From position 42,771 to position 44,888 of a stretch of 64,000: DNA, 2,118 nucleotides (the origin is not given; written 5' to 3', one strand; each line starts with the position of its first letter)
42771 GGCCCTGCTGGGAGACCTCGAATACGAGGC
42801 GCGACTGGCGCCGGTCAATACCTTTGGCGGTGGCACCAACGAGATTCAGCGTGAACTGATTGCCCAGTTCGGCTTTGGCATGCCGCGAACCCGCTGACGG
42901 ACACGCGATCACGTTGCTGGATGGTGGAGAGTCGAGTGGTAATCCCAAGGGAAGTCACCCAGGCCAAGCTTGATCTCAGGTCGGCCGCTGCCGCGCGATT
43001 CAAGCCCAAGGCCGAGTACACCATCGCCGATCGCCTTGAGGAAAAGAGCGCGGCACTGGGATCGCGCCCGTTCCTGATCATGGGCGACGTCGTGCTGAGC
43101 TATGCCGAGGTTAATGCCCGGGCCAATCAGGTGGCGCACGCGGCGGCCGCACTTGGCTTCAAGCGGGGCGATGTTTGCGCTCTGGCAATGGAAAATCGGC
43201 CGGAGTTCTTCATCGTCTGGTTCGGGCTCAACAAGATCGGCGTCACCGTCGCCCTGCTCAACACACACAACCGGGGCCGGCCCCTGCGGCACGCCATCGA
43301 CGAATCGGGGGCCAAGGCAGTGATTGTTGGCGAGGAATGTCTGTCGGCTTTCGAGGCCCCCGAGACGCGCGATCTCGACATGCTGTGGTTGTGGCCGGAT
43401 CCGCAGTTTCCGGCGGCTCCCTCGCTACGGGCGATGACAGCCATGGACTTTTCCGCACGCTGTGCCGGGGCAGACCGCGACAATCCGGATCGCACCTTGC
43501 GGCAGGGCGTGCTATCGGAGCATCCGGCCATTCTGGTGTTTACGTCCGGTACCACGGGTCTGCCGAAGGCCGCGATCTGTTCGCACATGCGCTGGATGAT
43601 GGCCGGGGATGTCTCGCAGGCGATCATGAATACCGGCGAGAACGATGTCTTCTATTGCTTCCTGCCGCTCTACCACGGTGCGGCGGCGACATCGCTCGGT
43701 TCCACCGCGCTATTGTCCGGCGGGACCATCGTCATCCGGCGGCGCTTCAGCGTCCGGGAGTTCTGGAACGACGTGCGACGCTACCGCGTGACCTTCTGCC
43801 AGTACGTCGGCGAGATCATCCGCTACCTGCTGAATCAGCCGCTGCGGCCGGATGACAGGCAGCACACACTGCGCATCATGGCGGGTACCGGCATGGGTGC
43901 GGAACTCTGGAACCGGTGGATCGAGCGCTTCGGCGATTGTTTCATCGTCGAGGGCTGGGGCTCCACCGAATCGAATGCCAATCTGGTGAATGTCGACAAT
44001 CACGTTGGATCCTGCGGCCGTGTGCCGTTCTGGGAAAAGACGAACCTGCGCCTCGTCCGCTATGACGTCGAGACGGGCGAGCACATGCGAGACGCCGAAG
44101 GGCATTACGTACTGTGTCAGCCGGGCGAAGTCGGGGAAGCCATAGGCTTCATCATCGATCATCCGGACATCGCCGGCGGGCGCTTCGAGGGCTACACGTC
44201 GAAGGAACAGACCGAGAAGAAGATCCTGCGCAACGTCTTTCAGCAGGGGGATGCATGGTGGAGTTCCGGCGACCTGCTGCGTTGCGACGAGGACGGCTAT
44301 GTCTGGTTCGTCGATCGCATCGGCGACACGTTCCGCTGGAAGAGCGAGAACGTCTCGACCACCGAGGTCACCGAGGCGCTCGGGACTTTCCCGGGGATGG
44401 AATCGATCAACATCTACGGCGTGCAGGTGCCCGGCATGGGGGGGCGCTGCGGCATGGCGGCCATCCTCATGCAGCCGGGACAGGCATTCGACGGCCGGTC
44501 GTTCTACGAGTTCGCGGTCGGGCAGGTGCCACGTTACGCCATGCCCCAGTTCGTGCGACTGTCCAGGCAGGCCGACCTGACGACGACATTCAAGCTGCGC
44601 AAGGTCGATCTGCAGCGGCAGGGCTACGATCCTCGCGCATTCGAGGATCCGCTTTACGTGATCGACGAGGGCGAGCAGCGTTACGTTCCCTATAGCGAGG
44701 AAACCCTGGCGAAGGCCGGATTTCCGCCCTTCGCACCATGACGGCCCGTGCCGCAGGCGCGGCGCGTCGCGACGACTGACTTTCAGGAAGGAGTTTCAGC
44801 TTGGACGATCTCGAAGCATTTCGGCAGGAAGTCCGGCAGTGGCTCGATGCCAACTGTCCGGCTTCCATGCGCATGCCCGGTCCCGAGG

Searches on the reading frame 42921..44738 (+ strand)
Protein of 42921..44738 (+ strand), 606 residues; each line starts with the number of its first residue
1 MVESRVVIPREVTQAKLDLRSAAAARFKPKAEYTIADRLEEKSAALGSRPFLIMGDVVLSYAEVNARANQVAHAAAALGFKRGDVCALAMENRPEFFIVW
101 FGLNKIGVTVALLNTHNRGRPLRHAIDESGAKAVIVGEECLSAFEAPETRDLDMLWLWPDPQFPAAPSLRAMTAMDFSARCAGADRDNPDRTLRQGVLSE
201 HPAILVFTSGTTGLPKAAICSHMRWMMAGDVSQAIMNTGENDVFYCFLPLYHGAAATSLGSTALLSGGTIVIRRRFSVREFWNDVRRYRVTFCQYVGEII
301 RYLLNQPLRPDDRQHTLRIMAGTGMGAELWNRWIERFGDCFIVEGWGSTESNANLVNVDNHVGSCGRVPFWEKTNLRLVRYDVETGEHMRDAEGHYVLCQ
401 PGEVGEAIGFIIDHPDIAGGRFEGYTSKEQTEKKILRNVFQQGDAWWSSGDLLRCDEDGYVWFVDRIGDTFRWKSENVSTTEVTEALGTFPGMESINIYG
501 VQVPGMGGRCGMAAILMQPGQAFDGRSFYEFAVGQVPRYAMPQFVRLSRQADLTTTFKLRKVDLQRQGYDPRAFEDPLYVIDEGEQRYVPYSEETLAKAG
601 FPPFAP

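Call 67: search_protein_families(library=pfam, proteins=[window:42921-44738:+], max_evalue=0.00001)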
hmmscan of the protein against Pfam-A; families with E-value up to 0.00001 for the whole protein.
window:42921-44738:+ (606 aa): 1 family
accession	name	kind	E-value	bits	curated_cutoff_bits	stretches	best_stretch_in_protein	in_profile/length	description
PF00501.34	AMP-binding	-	3.9e-59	200.8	29.9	1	40-391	2-366/384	AMP-binding enzyme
